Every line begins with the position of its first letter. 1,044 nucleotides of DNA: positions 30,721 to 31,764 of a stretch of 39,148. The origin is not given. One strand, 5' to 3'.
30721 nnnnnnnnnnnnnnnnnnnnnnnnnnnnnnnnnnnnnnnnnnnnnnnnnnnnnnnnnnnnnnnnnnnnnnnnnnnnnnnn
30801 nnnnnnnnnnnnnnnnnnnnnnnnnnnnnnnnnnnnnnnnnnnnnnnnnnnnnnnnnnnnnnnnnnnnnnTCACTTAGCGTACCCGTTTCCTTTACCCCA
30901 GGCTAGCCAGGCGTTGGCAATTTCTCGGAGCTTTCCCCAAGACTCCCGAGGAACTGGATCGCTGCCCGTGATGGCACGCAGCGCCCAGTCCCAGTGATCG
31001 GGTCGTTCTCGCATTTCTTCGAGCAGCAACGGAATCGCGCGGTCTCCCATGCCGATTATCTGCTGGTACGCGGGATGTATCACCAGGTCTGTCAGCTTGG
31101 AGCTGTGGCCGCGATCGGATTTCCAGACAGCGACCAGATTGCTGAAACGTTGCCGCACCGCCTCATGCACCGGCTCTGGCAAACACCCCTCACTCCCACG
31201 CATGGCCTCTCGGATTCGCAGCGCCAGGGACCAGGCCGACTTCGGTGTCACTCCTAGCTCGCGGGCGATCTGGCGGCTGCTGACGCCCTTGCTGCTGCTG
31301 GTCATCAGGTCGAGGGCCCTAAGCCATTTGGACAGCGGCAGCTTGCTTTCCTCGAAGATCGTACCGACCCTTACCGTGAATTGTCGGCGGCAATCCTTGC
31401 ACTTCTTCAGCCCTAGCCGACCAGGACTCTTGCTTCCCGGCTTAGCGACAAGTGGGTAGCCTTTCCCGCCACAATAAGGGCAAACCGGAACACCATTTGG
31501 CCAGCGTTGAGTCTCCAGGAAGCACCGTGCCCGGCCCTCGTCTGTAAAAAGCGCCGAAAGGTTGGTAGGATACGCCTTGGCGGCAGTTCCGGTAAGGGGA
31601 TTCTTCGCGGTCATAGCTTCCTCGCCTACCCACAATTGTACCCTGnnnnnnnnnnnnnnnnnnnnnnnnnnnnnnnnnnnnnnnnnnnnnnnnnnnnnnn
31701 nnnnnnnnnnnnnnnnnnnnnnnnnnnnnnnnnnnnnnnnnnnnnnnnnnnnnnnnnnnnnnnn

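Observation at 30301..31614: Compact translationally coupled 3-gene cassette built around a transposase-derived Zn-ribbon/HTH protein with a novel C-terminal domain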

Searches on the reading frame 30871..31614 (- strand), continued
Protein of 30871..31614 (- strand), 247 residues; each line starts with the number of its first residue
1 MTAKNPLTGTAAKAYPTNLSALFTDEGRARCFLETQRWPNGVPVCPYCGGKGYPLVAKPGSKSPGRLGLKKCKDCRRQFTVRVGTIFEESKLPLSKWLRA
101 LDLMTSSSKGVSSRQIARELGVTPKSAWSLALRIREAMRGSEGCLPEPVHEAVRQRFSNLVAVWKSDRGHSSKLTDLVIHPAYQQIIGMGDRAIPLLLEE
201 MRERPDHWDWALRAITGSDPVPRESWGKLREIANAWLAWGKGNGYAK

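Call 79: find_encoding_contigs(protein=P0005, flank=10000, max_places=1)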
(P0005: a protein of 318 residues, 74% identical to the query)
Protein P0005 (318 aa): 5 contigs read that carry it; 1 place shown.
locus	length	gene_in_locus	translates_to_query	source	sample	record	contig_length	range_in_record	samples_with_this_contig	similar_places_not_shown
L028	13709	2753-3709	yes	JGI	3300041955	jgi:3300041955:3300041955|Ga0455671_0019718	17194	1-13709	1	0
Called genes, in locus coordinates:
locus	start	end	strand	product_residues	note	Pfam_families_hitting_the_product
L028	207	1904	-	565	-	PF16697:Yop-YscD_cpl, PF00498:FHA, PF01590:GAF, PF13185:GAF_2, PF13492:GAF_3, PF00512:HisKA (faint), PF02518:HATPase_c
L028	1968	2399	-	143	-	PF00072:Response_reg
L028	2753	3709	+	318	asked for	PF12760:Zn_ribbon_IS1595, PF12762:DDE_Tnp_IS1595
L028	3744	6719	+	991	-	PF02384:N6_Mtase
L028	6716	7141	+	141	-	PF24738:DUF7689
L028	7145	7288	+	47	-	-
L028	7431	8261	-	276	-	PF10108:DNA_pol_B_exo2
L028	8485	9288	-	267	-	-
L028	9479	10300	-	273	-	-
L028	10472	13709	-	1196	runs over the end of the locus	PF00873:ACR_tran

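Call 87: search_protein_families(library=pfam, proteins=[L028:3744-6716:+, L028:6716-7138:+, L028:7431-8261:-], max_evalue=0.01)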
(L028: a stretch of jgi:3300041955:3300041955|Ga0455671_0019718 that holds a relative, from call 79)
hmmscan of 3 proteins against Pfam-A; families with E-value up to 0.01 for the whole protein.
L028:3744-6716:+ (991 aa): 3 families
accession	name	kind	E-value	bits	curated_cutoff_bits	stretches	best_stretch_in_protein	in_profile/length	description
PF02384.22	N6_Mtase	-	3e-23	83.1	20.4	1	322-547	21-232/311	N-6 DNA Methylase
PF07669.17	Eco57I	-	3e-05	24.6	25.3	1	418-526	69-165/171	Eco57I restriction-modification methylase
PF13588.12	HSDR_N_2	-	0.0055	17.2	25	0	38-125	2-72/110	Type I restriction enzyme R protein N terminus (HSDR_N)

L028:6716-7138:+ (141 aa): 1 family
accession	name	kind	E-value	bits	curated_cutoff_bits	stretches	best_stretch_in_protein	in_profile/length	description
PF24738.1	DUF7689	-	1.9e-33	116.1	22.6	1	17-137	1-118/118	Domain of unknown function (DUF7689)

L028:7431-8261:- (276 aa): 2 families
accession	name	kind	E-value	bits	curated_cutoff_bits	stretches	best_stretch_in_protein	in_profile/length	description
PF10108.15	DNA_pol_B_exo2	-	1.8e-57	194.9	24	1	50-262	1-213/213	Predicted 3'-5' exonuclease related to the exonuclease domain of PolB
PF13482.12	RNase_H_2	-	9.5e-05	22.8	22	1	102-209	57-151/165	RNase_H superfamily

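Call 100: search_protein_families(library=phrogs, proteins=[window:30871-31614:-], max_evalue=0.01)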
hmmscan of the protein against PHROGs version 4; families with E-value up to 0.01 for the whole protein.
window:30871-31614:- (247 aa): 2 families
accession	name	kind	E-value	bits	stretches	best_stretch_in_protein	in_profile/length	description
phrog_25593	-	unknown function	6.6e-23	82.4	1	19-138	17-130/344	-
phrog_6504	-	unknown function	9.2e-06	26.8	1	44-87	9-52/61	-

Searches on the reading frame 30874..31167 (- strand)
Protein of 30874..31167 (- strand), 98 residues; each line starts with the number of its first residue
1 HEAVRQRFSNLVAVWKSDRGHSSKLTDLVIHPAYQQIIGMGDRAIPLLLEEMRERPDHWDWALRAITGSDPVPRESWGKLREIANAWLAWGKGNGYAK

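Call 42: predict_structure(alignment_id=A4)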
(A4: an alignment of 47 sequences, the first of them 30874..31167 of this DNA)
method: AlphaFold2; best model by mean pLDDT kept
length: 98 residues; sequences in the alignment: 47
mean_pLDDT: 92.9   pTM: 0.83
mean pLDDT of the five models: 92.9, 91.8, 91.2, 90.8, 90.1
residues with pLDDT >= 90: 78; 70-90: 20; 50-70: 0; < 50: 0
segments of 3 or more residues with pLDDT < 50: none
pLDDT, mean of each block of 10 residues (from residue 1): 93 91 81 96 96 93 96 93 97 93
secondary structure, 60 per line:
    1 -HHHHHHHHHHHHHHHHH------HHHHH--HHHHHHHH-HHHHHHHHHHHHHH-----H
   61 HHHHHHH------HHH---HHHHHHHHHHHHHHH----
elements in order: H2-18 H25-29 H32-39 H41-54 H60-67 H80-94

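Call 47: search_solved_structures(query=A4, max_evalue=10)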
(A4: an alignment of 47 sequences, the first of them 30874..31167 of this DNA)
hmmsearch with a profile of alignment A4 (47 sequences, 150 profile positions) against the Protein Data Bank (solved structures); distinct sequences matched with E-value up to 10: 5.
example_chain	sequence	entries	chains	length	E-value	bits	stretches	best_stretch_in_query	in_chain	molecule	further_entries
9nri_Ba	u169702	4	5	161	0.49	13.3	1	23-70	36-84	Large ribosomal subunit protein eL32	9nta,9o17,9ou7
9znf_AY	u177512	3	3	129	1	12.2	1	32-71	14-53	Large ribosomal subunit protein eL32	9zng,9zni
9spj_g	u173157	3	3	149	1.1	12.1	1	20-82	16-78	60S ribosomal protein L32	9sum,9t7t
6qs4_A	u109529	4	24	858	1.9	11.3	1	15-70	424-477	Chaperone protein ClpB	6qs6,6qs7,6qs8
6og3_E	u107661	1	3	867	2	11.3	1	15-70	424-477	Hyperactive disaggregase ClpB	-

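Call 72: search_protein_representatives(alignment_id=A4)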
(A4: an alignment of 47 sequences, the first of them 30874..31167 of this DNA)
Query: 47 sequences, 150 profile positions. Proteins with E-value up to 0.001 (for the whole library): 9912; up to 1e-10: 8120; up to 1e-30: 2093. The best 150 are listed.
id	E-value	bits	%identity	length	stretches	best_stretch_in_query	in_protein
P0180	6.6e-67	240.1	-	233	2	43-137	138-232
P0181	1.8e-60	219.2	-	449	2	26-141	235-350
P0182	3.1e-52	192.5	-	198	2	42-134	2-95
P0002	5.0e-50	185.3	-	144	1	41-137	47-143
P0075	1.6e-48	180.4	-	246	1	7-137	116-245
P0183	6.0e-48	178.6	-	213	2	44-140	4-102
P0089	7.8e-48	178.2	-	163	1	28-137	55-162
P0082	1.0e-47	177.8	-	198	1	1-137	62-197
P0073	1.9e-47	177.0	-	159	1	35-137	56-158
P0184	3.4e-47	176.2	-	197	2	41-143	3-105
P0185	3.4e-47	176.1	-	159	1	29-137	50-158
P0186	1.7e-46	173.9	-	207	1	15-137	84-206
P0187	6.5e-45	168.7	-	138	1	1-137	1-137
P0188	7.8e-45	168.5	-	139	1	20-137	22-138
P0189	1.5e-44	167.6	-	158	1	6-137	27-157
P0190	1.6e-44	167.5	-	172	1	7-137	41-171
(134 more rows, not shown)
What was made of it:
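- The C-terminal 95 aa belong to a different, very large family (call 72).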

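Call 73: search_dna_similar(query=window:30874-31167:-, collection=plasmids, mode=protein, max_evalue=0.001, max_rows=40)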
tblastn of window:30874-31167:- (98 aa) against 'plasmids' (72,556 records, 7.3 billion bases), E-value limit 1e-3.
No match.

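Call 77: search_protein_families(library=pfam, alignment_id=A9, max_evalue=0.001)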
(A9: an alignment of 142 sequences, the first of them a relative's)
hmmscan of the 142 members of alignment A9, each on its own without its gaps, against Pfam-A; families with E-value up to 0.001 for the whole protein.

A. member 1, P0180 (233 aa): 0 families

B. families by the number of members that match (of 142 scanned): 11 families
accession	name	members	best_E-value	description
PF01381.28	HTH_3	1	2e-14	Helix-turn-helix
PF13560.12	HTH_31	1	2.7e-11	Helix-turn-helix domain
PF24113.1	DUF7387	1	3e-07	Family of unknown function (DUF7387)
PF13443.12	HTH_26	1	1e-06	Cro/C1-type HTH DNA-binding domain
PF12844.13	HTH_19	1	1.4e-06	Helix-turn-helix domain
PF07878.17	RHH_5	1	1.7e-06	CopG-like RHH_1 or ribbon-helix-helix domain, RHH_5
PF19891.5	DUF6364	1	5.1e-05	Family of unknown function (DUF6364)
PF13413.12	HTH_25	1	0.00026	Helix-turn-helix domain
PF03993.17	DUF349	1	0.00029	Domain of Unknown Function (DUF349)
PF05531.17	NPV_P10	1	0.0003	Nucleopolyhedrovirus P10 protein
PF10252.14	PP28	1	0.00081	Casein kinase substrate phosphoprotein PP28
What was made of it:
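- Most C-dom proteins have short N-termini with no recognisable DNA-binding domain (call 77).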

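Call 78: find_encoding_contigs(protein=P0190, flank=2500, max_places=3)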
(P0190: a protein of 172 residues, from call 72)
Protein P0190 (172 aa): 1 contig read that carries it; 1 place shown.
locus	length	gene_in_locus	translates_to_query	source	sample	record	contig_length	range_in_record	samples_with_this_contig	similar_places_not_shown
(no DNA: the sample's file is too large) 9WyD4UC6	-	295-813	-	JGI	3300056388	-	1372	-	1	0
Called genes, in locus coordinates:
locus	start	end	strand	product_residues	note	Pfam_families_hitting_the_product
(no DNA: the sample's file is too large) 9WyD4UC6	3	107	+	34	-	?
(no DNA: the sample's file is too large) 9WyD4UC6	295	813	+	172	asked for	-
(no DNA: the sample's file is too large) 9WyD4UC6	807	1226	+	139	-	PF24738:DUF7689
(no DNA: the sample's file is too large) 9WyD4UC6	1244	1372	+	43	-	?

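Call 102: find_related_loci(query=A4, collection=viral_contigs, flank=4000)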
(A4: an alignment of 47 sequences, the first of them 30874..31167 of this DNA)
Query A4 (98 aa) in viral_contigs; peptide patterns used: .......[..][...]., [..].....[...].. (x = any residue, [..] = any of these).
27 stretches matched a pattern; 11 encode a relative of the query (tblastn E <= 1e-3); 11 distinct loci.
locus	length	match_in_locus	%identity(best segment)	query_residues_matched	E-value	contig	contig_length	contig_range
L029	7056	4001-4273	49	5-95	6e-30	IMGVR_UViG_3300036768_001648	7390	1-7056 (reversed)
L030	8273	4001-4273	49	5-95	6e-30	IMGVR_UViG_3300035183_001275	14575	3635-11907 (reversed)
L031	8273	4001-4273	49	5-95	6e-30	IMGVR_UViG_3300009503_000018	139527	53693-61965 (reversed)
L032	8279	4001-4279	48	2-94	4e-28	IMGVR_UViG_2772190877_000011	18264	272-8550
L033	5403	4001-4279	46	8-97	6e-26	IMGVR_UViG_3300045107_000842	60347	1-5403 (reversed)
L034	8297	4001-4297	45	1-96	3e-25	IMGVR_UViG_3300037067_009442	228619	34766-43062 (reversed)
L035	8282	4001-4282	43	8-98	1e-21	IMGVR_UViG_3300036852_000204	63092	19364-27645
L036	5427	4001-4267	45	8-96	1e-21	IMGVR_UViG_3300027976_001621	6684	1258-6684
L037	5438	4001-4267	45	8-96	1e-21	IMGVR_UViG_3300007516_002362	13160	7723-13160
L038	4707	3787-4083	44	4-96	3e-19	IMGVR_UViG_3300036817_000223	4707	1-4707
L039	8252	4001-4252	38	8-91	8e-16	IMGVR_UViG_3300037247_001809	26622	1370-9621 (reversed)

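Call 108: search_protein_families(library=phrogs, proteins=[L037:2565-3983:+, L037:4237-5262:+, L031:3421-3984:+, L031:4708-5919:+, L034:4581-6449:+, L034:3151-3768:-, L039:2703-3977:+, L039:4651-6171:+], max_evalue=0.00001)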
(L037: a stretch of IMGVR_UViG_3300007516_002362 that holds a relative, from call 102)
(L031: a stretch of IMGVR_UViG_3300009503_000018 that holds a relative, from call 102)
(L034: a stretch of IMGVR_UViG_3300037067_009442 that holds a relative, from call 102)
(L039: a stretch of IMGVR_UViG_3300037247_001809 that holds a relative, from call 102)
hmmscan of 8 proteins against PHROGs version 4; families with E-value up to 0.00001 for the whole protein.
L037:2565-3983:+ (472 aa): 3 families
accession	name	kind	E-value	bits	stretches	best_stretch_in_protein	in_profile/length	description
phrog_19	-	DNA, RNA and nucleotide metabolism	3.3e-116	390.6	1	1-463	160-604/621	DnaB-like replicative helicase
phrog_239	-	DNA, RNA and nucleotide metabolism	1.4e-19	71.6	1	163-436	335-609/801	DNA primase/helicase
phrog_243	-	DNA, RNA and nucleotide metabolism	9.4e-17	61.8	1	182-429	30-271/273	DnaB-like replicative helicase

L037:4237-5262:+ (341 aa): 4 families
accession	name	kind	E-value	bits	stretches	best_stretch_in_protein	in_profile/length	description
phrog_47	-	DNA, RNA and nucleotide metabolism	4.3e-70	238.3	1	20-341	30-352/947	DNA primase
phrog_451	-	unknown function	7.2e-62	210.9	1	15-341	131-461/461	-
phrog_21887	-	DNA, RNA and nucleotide metabolism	3.3e-30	105.9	1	219-341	8-131/131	DNA primase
phrog_239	-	DNA, RNA and nucleotide metabolism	1.4e-07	31.8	1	36-321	37-309/801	DNA primase/helicase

L031:3421-3984:+ (187 aa): 0 families

L031:4708-5919:+ (403 aa): 1 family
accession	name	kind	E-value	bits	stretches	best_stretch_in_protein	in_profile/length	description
phrog_562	-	tail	3.2e-41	142.5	1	37-385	50-367/377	RNA ligase and tail fiber protein attachment catalyst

L034:4581-6449:+ (622 aa): 0 families

L034:3151-3768:- (205 aa): 0 families

L039:2703-3977:+ (424 aa): 0 families

L039:4651-6171:+ (506 aa): 0 families
